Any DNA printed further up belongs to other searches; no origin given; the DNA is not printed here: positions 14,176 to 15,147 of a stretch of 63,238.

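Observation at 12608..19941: TetR-linked acyl-CoA cluster with two tandem DUF2148 Fe-S paralogs and an SCP2 carrier but no hydratase or dehydrogenase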

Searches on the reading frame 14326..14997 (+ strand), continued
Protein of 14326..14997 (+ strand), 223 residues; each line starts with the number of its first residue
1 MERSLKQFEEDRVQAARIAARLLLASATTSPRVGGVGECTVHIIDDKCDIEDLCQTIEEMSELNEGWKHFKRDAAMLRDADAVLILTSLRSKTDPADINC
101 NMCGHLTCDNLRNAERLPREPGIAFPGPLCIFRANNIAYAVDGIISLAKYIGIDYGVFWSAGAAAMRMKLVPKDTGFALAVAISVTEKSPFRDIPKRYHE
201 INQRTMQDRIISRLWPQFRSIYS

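Call 20: search_protein_families(library=pfam, proteins=[L073:8753-9376:+, L019:7713-8531:+, L055:12523-13476:+, L053:758-1162:+], max_evalue=10)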
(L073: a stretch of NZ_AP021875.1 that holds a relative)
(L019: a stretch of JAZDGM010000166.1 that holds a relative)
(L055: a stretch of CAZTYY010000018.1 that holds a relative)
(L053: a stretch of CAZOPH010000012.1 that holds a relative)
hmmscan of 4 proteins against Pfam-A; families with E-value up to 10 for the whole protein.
L073:8753-9376:+ (207 aa): 5 families
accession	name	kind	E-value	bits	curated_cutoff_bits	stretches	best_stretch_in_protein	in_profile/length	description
PF00440.29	TetR_N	-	3.7e-13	49.5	24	1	15-61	1-47/47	Bacterial regulatory proteins, tetR family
PF13977.11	TetR_C_6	-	6.8e-10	39.6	27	1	108-195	26-113/115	BetI-type transcriptional repressor, C-terminal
PF17935.6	TetR_C_27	-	9e-05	23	26.1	1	111-173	27-89/106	Tetracyclin repressor-like, C-terminal domain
PF16925.10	TetR_C_13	-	0.0046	17.8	27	1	117-174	37-95/109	Tetracyclin repressor-like, C-terminal domain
PF17932.6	TetR_C_24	-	0.047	14.4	26.4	1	132-173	51-91/114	Tetracyclin repressor-like, C-terminal domain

L019:7713-8531:+ (272 aa): 4 families
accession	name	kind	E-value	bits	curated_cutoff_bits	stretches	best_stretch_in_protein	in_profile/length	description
PF00106.31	adh_short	-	1.4e-46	158.9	26.6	1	11-200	3-189/195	short chain dehydrogenase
PF13561.12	adh_short_C2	-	2.4e-28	99.7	27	1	15-225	1-213/236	Enoyl-(Acyl carrier protein) reductase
PF08659.16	KR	-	2.1e-14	54.3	22.6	1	12-176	4-165/180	KR domain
PF01370.27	Epimerase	-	0.035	14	20.9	1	12-97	2-73/240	NAD dependent epimerase/dehydratase family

L055:12523-13476:+ (317 aa): 7 families
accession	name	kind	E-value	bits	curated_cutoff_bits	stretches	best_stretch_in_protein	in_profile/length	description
PF01370.27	Epimerase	-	2e-24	86.8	20.9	1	4-227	1-240/240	NAD dependent epimerase/dehydratase family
PF01073.25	3Beta_HSD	-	6.4e-13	48.8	22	1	6-176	2-185/280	3-beta hydroxysteroid dehydrogenase/isomerase family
PF16363.11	GDP_Man_Dehyd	-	3.5e-08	33.7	27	1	5-137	1-152/332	GDP-mannose 4,6 dehydratase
PF07993.18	NAD_binding_4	-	2.8e-05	23.8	20.1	1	62-121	86-146/258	Male sterility protein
PF04321.23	RmlD_sub_bind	-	0.0011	18.6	27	1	3-149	2-134/287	RmlD substrate binding domain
PF03686.19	UPF0146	-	0.059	13.7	26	1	15-63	26-71/129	Uncharacterised protein family (UPF0146)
PF02719.21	Polysacc_synt_2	-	0.091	12.4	20.2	1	4-113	1-129/293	Polysaccharide biosynthesis protein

L053:758-1162:+ (134 aa): 2 families
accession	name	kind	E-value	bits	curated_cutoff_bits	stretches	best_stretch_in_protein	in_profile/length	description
PF02036.22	SCP2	-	0.012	16.3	21.3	1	32-119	11-101/101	SCP-2 sterol transfer family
PF14864.11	Alkyl_sulf_C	-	0.034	14.8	27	1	34-123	26-118/125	Alkyl sulfatase C-terminal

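Call 24: search_protein_representatives(protein=window:14326-14997:+)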
Query: 223 residues. Proteins with E-value up to 0.001 (for the whole library): 178; up to 1e-10: 44; up to 1e-30: 11. The best 150 are listed.
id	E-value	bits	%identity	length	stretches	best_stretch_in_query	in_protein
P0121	1.7e-111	387.2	75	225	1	1-223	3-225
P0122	3.7e-75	268.4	69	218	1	1-170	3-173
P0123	2.0e-67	243.2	72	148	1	76-223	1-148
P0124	5.7e-66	238.4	77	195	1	1-139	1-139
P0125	1.1e-48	181.8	70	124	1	1-119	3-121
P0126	2.6e-47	177.4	74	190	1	76-179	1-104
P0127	2.2e-46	174.4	42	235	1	5-223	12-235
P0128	4.8e-40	153.7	72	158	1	2-124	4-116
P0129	3.7e-37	144.2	66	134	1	1-100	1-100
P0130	2.0e-32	128.8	47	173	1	21-141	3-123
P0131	1.0e-31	126.4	71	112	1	1-86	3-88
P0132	1.4e-30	122.7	72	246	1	1-85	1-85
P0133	3.2e-27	111.7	78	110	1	1-69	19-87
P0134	2.4e-24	102.3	69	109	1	60-129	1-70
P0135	4.4e-24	101.5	84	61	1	163-223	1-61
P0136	5.0e-24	101.3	35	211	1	20-218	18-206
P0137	5.1e-23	98.0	33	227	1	7-222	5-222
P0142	1.2e-18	83.7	30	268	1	14-217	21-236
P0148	1.7e-14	70.1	29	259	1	10-209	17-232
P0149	2.2e-14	69.8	29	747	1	9-210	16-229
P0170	6.5e-10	55.2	31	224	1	14-153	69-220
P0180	5.2e-09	52.2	30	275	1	16-170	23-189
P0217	7.7e-07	45.1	34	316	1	58-196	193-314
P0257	4.3e-05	39.4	27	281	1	17-191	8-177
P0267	1.3e-04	37.8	35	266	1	19-118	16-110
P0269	1.5e-04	37.6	32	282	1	64-193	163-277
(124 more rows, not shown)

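Call 34: predict_structure(alignment_id=A2)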
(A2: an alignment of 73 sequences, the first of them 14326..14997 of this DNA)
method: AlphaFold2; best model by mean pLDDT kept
length: 223 residues; sequences in the alignment: 73
mean_pLDDT: 89.8   pTM: 0.84
mean pLDDT of the five models: 89.8, 89.5, 88.8, 88.7, 88.6
residues with pLDDT >= 90: 157; 70-90: 45; 50-70: 20; < 50: 1
segments of 3 or more residues with pLDDT < 50: none
pLDDT, mean of each block of 10 residues (from residue 1): 86 97 97 86 97 97 95 96 91 87 95 89 89 94 98 98 96 91 95 80 60 69 62
secondary structure, 60 per line:
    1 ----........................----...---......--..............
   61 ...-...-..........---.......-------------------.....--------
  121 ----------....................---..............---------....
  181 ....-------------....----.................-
elements in order: H5-28 E39-44 H47-63 H69-78 E82-88 H108-112 H131-150 E154-158 H159-167 E177-184 H198-201 H206-222

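Call 36: fold_search(model_id=the predicted structure, library=pdb)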
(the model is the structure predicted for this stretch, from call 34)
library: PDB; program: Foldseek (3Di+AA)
matches with E <= 10: 269; with E <= 0.001: 128
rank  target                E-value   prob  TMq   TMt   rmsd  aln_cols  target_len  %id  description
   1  3gfa_B                6.2e-06  1.00  0.54  0.60   8.5       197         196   11  Crystal structure of a putative nitroreductase in complex with fmn (cd3205) from clostridium difficile 630 at 1.35 A r (released 2009-03-17)
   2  3gfa_A                1.4e-05  1.00  0.54  0.61   8.5       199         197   11  Crystal structure of a putative nitroreductase in complex with fmn (cd3205) from clostridium difficile 630 at 1.35 A r (released 2009-03-17)
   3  2hay_A                2.4e-05  1.00  0.47  0.48   9.1       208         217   16  The Crystal Structure of the Putative NAD(P)H-Flavin Oxidoreductase from Streptococcus pyogenes M1 GAS (released 2006-07-04)
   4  3e10_B                4.6e-05  1.00  0.44  0.58   4.3       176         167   12  Crystal structure of Putative NADH Oxidase (NP_348178.1) from CLOSTRIDIUM ACETOBUTYLICUM at 1.40 A resolution (released 2008-08-12)
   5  3e10_A                4.6e-05  1.00  0.43  0.56   4.7       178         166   11  Crystal structure of Putative NADH Oxidase (NP_348178.1) from CLOSTRIDIUM ACETOBUTYLICUM at 1.40 A resolution (released 2008-08-12)
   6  5uu6_D                6.1e-05  1.00  0.46  0.44  12.0       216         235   10  The crystal structure of nitroreductase A from Vibrio parahaemolyticus RIMD 2210633 (released 2017-03-01)
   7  2hay_D                6.1e-05  1.00  0.45  0.46  12.0       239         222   14  The Crystal Structure of the Putative NAD(P)H-Flavin Oxidoreductase from Streptococcus pyogenes M1 GAS (released 2006-07-04)
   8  7jh4_A                6.5e-05  1.00  0.48  0.48   8.2       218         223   11  Crystal structure of NAD(P)H-flavin oxidoreductase (NfoR) from S. aureus complexed with reduced FMN and NAD+ (released 2020-09-16)
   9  5hdj_B                6.9e-05  1.00  0.44  0.40  11.2       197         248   11  Structure of B. megaterium NfrA1 (released 2016-04-06)
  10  2hay_B                6.9e-05  1.00  0.45  0.45   9.3       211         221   15  The Crystal Structure of the Putative NAD(P)H-Flavin Oxidoreductase from Streptococcus pyogenes M1 GAS (released 2006-07-04)
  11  5hdj_A                8.2e-05  1.00  0.44  0.40   8.4       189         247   10  Structure of B. megaterium NfrA1 (released 2016-04-06)
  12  9gjx_D                8.2e-05  1.00  0.47  0.46  12.3       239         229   12  Bacillus licheniformis nitroreductase (released 2025-09-03)
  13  3e39_A                8.7e-05  1.00  0.44  0.55   4.4       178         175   13  Crystal structure of a putative nitroreductase in complex with fmn (dde_0787) from desulfovibrio desulfuricans subsp.  (released 2008-08-19)
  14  3eof_A                8.7e-05  1.00  0.48  0.44  12.0       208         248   16  Crystal structure of putative oxidoreductase (YP_213212.1) from Bacteroides fragilis NCTC 9343 at 1.99 A resolution (released 2008-10-14)
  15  3hzn_C                8.7e-05  1.00  0.49  0.50   8.6       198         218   10  Structure of the Salmonella typhimurium nfnB dihydropteridine reductase (released 2009-07-07)
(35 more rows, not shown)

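Call 39: search_protein_families(library=pfam, proteins=[P0149, P0142, P0148, P0180, P0217, P0257, P0267, P0269, P0127, P0170], max_evalue=0.001)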
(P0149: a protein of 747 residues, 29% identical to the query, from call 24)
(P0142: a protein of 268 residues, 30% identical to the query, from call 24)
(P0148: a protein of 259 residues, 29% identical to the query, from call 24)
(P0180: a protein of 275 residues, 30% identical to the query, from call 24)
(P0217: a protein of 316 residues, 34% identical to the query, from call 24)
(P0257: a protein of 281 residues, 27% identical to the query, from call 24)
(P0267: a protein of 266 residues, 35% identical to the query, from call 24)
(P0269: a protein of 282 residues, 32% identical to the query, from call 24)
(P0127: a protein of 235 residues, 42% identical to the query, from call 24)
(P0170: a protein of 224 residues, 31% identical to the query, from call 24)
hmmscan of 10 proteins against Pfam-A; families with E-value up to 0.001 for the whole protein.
P0149 (747 aa): 14 families
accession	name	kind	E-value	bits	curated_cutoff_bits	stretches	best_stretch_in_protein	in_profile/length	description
PF07992.20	Pyr_redox_2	-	2.7e-30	106.2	26.1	1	349-650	2-291/291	Pyridine nucleotide-disulphide oxidoreductase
PF14691.11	Fer4_20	-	8.1e-21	74.4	25.8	1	256-334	30-111/113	Dihydroprymidine dehydrogenase domain II, 4Fe-4S cluster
PF09918.14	DUF2148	-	3.5e-17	62.6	25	1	147-212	2-67/68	Uncharacterized protein containing a ferredoxin domain (DUF2148)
PF13738.12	Pyr_redox_3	-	6.8e-12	45.7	30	1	438-634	129-305/305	Pyridine nucleotide-disulphide oxidoreductase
PF13450.12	NAD_binding_8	-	3.7e-10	40.4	21.9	1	352-386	1-35/68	NAD(P)-binding Rossmann-like domain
PF00070.33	Pyr_redox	-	4.4e-10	40.4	22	1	480-534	1-48/82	Pyridine nucleotide-disulphide oxidoreductase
PF01946.23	Thi4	-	1.6e-07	31.2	26.2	1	348-386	18-57/235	Thi4 family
PF12831.13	FAD_oxidored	-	5e-07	29.8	27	1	350-389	2-41/416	FAD dependent oxidoreductase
PF01266.30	DAO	-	9.2e-07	29.1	27.9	1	349-383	1-35/353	FAD dependent oxidoreductase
PF00890.30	FAD_binding_2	-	3e-06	27.1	20.4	1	350-387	2-39/414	FAD binding domain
PF01593.30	Amino_oxidase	-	1.8e-05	24.7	19.8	1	358-384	2-28/443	Flavin containing amine oxidoreductase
PF01494.25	FAD_binding_3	-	9.4e-05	22.2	22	1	349-378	3-32/349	FAD binding domain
PF03486.20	HI0933_like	-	0.00022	21.2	50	1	349-383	2-36/244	HI0933-like protein Rossmann domain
PF13241.12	NAD_binding_7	-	0.00046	21.2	22.1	0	478-517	7-40/104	Putative NAD(P)-binding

P0142 (268 aa): 1 family
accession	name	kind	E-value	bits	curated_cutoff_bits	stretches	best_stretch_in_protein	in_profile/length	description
PF09918.14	DUF2148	-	3.1e-19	69.2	25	1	148-213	2-67/68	Uncharacterized protein containing a ferredoxin domain (DUF2148)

P0148 (259 aa): 1 family
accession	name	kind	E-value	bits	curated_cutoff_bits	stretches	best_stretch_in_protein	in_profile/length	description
PF09918.14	DUF2148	-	2e-11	44.2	25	1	151-214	2-65/68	Uncharacterized protein containing a ferredoxin domain (DUF2148)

P0180 (275 aa): 1 family
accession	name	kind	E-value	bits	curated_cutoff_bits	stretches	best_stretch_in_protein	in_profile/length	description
PF09918.14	DUF2148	-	2.3e-11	44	25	1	146-190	2-46/68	Uncharacterized protein containing a ferredoxin domain (DUF2148)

P0217 (316 aa): 3 families
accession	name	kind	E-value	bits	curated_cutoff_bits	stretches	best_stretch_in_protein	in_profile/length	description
PF09918.14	DUF2148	-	4e-28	97.6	25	1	246-312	2-68/68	Uncharacterized protein containing a ferredoxin domain (DUF2148)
PF07690.21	MFS_1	-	4.6e-28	98.6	33.4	1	12-208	2-202/347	Major Facilitator Superfamily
PF00083.30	Sugar_tr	-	0.00044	19.7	22.3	0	40-158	40-162/452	Sugar (and other) transporter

P0257 (281 aa): 1 family
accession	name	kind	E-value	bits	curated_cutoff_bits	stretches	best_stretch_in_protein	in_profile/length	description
PF09918.14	DUF2148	-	7.8e-18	64.7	25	1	111-156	2-47/68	Uncharacterized protein containing a ferredoxin domain (DUF2148)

P0267 (266 aa): 1 family
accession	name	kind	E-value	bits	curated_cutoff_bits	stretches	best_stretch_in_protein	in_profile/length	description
PF09918.14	DUF2148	-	0.00035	21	25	1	109-129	3-23/68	Uncharacterized protein containing a ferredoxin domain (DUF2148)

P0269 (282 aa): 7 families
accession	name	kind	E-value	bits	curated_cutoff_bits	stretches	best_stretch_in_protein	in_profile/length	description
PF09918.14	DUF2148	-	1.6e-29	102.2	25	1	213-278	3-68/68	Uncharacterized protein containing a ferredoxin domain (DUF2148)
PF00583.31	Acetyltransf_1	-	3e-22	79.5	20.7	1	38-136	21-115/116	Acetyltransferase (GNAT) family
PF13508.13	Acetyltransf_7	-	4.8e-12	46.5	27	1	52-136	4-81/84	Acetyltransferase (GNAT) domain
PF13673.13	Acetyltransf_10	-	8.9e-06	26.1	23.6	1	37-136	18-106/128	Acetyltransferase (GNAT) domain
PF08445.16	FR47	-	2.9e-05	24.4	22.1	1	82-136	23-76/86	FR47-like protein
PF13302.13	Acetyltransf_3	-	8.3e-05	23.7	25.4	1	4-137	2-137/138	Acetyltransferase (GNAT) domain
PF13480.13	Acetyltransf_6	-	8.3e-05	23.2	22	1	40-120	61-135/143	Acetyltransferase (GNAT) domain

P0127 (235 aa): 1 family
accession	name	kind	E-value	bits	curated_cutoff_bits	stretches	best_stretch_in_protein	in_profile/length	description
PF09918.14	DUF2148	-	4.4e-16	59.1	25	1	138-204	2-67/68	Uncharacterized protein containing a ferredoxin domain (DUF2148)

P0170 (224 aa): 1 family
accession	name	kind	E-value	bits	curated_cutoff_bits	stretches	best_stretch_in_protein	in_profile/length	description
PF09918.14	DUF2148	-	8.8e-06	26.1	25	1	193-222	1-30/68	Uncharacterized protein containing a ferredoxin domain (DUF2148)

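Call 41: find_related_loci(query=A3, collection=genome_contigs, flank=5000)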
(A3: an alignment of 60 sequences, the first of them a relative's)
Query A3 (180 aa) in genome_contigs; peptide patterns used: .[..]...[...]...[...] (x = any residue, [..] = any of these).
600 stretches matched a pattern (row limit reached: there are more); 586 encode a relative of the query (tblastn E <= 1e-3); the best 80 are kept; 80 distinct loci.
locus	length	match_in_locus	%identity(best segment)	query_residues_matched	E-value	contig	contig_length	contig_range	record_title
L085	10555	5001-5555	50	1-180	5e-57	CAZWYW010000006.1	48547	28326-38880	MAG TPA_asm: uncultured Candidatus Bathyarchaeia archaeon isolate SRP141552_co1_226 genome assembly, contig: NODE_233_le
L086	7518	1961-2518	50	1-180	2e-56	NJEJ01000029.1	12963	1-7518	MAG: Candidatus Bathyarchaeota archaeon ex4484_135 ex4484_135_scaffold_4427_length_12963__count_1791, whole genome shotg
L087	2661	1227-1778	50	1-180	1e-55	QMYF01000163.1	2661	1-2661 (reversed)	MAG: Candidatus Hecatellales archaeon isolate B24_G17 B24_Guay17_scaffold_29267, whole genome shotgun sequence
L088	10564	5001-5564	51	1-179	2e-55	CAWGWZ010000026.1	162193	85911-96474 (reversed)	MAG: uncultured delta proteobacterium isolate MFD04408.bin.3.38 genome assembly, contig: contig_9317, whole genome shotg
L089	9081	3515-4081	48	1-180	2e-55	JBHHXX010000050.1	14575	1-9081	MAG: Candidatus Geothermarchaeales archaeon isolate T.2.sp3_bin.36 NODE_586_length_14575_cov_10.228994, whole genome sho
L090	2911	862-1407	53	4-180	6e-55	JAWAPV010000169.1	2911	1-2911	MAG: Candidatus Bathyarchaeia archaeon isolate SZTDM-2_201709_bins_164 SZTDM-2_201709_bins_164_scaffold_169, whole genom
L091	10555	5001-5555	50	1-180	1e-54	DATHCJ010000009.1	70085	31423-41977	MAG TPA_asm: Candidatus Limnocylindrales bacterium isolate SMAG_U12364 k141_1765410, whole genome shotgun sequence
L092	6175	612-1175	50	1-179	2e-54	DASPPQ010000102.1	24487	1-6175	MAG TPA_asm: Thermodesulfobacteriota bacterium isolate SMAG_U12177 k141_1381771, whole genome shotgun sequence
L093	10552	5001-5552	48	1-179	5e-54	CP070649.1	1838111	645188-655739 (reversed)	MAG: Candidatus Bathyarchaeota archaeon isolate bin87 chromosome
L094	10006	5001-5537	49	3-179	6e-54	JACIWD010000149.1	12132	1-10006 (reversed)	MAG: Candidatus Mnemosynella bozhongmuii isolate MAG-16 Archaeoglobi_M_bin1_Scaffold_149, whole genome shotgun sequence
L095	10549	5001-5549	51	3-180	4e-54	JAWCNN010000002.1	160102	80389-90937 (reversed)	MAG: Candidatus Bathyarchaeia archaeon isolate JZ-2_201709_bins_178 JZ-2_201709_bins_178_scaffold_2, whole genome shotgu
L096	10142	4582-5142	48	1-180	6e-54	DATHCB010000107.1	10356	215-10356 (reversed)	MAG TPA_asm: Candidatus Bathyarchaeia archaeon isolate SMAG_U12356 k141_986422, whole genome shotgun sequence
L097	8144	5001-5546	50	4-180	1e-53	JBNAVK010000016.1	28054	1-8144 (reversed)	MAG: Candidatus Bathyarchaeales archaeon isolate Kamch4342-D-MF-036 bin74.fa-16, whole genome shotgun sequence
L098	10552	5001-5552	46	1-179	2e-53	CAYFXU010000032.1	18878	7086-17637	MAG TPA_asm: uncultured Candidatus Bathyarchaeia archaeon isolate ERP108616_co2_244 genome assembly, contig: NODE_4423_l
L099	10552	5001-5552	50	1-179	2e-53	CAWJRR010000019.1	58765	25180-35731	MAG: Candidatus Bathyarchaeota archaeon isolate MFD03726.bin.2.72 genome assembly, contig: contig_63230, whole genome sh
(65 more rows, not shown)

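Call 43: find_encoding_contigs(protein=P0084, flank=10000, max_places=1)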
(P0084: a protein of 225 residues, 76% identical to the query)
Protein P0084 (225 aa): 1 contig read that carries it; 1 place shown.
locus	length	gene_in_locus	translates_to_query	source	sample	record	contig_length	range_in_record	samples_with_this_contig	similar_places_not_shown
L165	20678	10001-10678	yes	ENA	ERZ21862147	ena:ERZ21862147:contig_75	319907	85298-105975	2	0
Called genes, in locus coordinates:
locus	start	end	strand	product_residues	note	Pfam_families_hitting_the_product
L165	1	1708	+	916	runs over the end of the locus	PF01656:CbiA, PF10609:ParA, PF13614:AAA_31, PF25199:nSTAND_NTPase5 (faint), PF05157:MshEN, PF00437:T2SSE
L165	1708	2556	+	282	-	PF08668:HDOD, PF01966:HD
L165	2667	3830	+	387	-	PF03279:Lip_A_acyltrans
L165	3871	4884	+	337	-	PF13378:MR_MLE_C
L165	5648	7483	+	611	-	PF01590:GAF, PF13185:GAF_2, PF13492:GAF_3 (weak), PF13487:HD_5, PF01966:HD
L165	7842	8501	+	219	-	PF00989:PAS, PF08448:PAS_4 (faint), PF13426:PAS_9, PF08447:PAS_3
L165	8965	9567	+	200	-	PF00440:TetR_N, PF13977:TetR_C_6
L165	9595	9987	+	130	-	-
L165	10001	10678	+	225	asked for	PF09918:DUF2148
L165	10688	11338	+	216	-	PF09918:DUF2148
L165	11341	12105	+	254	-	PF00501:AMP-binding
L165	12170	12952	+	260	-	PF00501:AMP-binding, PF13193:AMP-binding_C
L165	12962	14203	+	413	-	PF02771:Acyl-CoA_dh_N, PF02770:Acyl-CoA_dh_M, PF00441:Acyl-CoA_dh_1, PF08028:Acyl-CoA_dh_2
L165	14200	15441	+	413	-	PF00108:Thiolase_N, PF00109:ketoacyl-synt (weak), PF08545:ACP_syn_III (faint), PF02803:Thiolase_C, PF22691:Thiolase_C_1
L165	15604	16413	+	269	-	PF00106:adh_short, PF08659:KR, PF13561:adh_short_C2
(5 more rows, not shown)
